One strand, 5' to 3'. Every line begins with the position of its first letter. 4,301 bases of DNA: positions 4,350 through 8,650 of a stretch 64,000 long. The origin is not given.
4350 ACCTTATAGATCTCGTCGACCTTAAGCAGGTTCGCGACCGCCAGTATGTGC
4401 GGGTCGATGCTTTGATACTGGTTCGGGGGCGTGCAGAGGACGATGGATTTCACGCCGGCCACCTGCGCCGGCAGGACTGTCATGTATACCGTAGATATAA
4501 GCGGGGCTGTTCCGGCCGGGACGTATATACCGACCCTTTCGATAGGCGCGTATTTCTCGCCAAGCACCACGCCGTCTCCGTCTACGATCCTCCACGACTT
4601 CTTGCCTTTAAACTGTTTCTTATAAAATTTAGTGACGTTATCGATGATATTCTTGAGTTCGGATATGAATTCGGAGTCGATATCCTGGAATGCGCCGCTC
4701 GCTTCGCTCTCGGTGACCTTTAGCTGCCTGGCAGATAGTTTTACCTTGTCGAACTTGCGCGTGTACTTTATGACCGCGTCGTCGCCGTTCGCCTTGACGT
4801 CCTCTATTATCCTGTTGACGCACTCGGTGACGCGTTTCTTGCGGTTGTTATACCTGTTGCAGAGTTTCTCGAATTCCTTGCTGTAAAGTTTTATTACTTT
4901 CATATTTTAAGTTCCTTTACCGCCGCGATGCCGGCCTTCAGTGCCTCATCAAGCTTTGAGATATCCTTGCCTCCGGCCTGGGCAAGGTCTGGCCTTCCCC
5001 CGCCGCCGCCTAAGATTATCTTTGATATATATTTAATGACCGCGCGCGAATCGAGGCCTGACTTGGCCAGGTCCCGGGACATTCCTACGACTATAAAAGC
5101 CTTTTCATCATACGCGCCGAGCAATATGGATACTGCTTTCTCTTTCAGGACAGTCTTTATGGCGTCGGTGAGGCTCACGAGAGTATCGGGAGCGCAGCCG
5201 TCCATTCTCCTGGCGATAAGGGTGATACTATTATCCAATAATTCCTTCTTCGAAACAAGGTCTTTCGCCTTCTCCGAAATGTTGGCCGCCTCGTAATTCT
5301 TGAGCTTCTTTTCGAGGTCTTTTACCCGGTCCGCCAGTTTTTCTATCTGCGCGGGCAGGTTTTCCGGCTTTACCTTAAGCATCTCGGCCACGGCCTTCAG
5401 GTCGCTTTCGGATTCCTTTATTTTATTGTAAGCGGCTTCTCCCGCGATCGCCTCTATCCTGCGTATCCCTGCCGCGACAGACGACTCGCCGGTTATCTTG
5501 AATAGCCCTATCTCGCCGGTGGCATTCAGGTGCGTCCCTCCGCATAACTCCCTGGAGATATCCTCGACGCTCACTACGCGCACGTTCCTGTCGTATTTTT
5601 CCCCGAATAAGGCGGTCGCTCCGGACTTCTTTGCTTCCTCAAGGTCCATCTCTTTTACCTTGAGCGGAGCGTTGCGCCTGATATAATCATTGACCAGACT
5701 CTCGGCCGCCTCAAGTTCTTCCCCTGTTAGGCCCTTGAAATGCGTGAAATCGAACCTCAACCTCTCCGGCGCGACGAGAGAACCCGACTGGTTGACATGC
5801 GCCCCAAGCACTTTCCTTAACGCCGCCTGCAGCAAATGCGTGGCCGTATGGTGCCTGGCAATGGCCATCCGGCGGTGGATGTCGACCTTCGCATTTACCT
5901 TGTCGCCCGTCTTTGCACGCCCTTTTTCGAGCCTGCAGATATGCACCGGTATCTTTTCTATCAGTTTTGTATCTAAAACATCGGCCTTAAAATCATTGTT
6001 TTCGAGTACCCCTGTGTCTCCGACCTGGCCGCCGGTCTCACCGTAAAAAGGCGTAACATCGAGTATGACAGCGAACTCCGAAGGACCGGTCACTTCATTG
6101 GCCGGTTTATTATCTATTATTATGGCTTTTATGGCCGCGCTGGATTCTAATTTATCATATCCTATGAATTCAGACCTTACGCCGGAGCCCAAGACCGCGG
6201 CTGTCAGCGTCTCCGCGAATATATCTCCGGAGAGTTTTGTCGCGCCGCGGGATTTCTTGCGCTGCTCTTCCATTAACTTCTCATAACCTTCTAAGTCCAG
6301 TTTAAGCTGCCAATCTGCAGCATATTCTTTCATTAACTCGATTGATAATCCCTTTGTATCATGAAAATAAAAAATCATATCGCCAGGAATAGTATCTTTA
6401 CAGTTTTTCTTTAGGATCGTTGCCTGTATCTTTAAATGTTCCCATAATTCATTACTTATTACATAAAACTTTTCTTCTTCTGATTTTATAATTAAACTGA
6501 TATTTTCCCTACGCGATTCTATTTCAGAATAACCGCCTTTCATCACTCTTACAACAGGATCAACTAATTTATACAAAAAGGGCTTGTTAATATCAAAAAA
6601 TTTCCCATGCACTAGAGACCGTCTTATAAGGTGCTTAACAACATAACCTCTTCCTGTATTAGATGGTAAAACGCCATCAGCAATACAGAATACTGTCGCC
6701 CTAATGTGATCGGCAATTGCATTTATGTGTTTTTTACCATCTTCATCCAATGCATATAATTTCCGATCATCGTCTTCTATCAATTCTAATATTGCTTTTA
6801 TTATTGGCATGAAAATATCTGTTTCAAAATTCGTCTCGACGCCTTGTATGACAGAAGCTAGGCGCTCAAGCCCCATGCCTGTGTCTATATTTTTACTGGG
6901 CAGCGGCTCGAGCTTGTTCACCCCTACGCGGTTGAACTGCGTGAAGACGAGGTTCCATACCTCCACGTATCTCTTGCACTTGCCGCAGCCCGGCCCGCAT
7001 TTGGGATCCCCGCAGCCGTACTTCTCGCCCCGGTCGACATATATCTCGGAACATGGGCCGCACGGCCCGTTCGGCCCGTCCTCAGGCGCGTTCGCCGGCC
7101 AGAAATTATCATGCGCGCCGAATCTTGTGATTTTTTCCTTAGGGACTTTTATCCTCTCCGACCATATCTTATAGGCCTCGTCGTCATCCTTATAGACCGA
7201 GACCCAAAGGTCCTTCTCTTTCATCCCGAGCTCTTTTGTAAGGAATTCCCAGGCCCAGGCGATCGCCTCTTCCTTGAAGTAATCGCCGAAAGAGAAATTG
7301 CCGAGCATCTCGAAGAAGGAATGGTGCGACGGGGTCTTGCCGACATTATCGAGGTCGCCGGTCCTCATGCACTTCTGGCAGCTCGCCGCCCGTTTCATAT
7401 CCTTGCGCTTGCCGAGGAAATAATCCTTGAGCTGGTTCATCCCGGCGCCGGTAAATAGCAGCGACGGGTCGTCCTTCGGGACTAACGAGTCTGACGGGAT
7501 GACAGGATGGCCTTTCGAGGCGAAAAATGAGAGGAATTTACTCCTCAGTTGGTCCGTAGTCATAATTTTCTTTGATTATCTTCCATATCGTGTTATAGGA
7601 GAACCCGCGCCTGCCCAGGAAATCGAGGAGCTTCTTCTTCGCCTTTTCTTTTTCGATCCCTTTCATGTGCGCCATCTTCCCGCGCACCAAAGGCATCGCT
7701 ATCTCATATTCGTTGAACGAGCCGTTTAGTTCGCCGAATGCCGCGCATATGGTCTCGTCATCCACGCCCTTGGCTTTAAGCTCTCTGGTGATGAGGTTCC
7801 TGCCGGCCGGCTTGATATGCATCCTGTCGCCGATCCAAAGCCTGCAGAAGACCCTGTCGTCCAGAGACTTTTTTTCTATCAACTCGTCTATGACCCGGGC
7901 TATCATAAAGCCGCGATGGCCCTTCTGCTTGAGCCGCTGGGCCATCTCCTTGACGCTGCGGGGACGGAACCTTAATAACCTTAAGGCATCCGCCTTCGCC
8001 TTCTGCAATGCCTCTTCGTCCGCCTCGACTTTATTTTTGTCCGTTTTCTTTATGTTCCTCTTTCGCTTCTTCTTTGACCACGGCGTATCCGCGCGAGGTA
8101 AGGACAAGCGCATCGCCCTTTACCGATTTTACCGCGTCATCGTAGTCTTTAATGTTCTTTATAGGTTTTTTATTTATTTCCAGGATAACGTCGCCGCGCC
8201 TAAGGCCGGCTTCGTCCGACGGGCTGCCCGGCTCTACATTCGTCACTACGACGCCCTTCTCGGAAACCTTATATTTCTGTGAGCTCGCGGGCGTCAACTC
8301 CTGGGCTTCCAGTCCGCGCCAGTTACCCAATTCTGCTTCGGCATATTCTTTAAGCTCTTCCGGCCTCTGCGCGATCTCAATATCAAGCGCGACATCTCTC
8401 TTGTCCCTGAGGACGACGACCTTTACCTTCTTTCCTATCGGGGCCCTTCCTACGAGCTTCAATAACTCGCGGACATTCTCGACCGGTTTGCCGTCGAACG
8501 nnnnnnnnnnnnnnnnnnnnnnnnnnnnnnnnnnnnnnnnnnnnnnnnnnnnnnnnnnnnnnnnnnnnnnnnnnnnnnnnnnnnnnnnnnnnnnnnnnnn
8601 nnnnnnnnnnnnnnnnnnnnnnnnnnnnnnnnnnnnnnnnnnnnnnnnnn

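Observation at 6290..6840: AT-rich mosaic block inside alaS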

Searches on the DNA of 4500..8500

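Call 54: search_rna_families(source=window, start=4500, end=8500, threshold=evalue, max_evalue=1)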
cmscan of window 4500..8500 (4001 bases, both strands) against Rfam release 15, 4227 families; matches with E-value up to 1: 0.
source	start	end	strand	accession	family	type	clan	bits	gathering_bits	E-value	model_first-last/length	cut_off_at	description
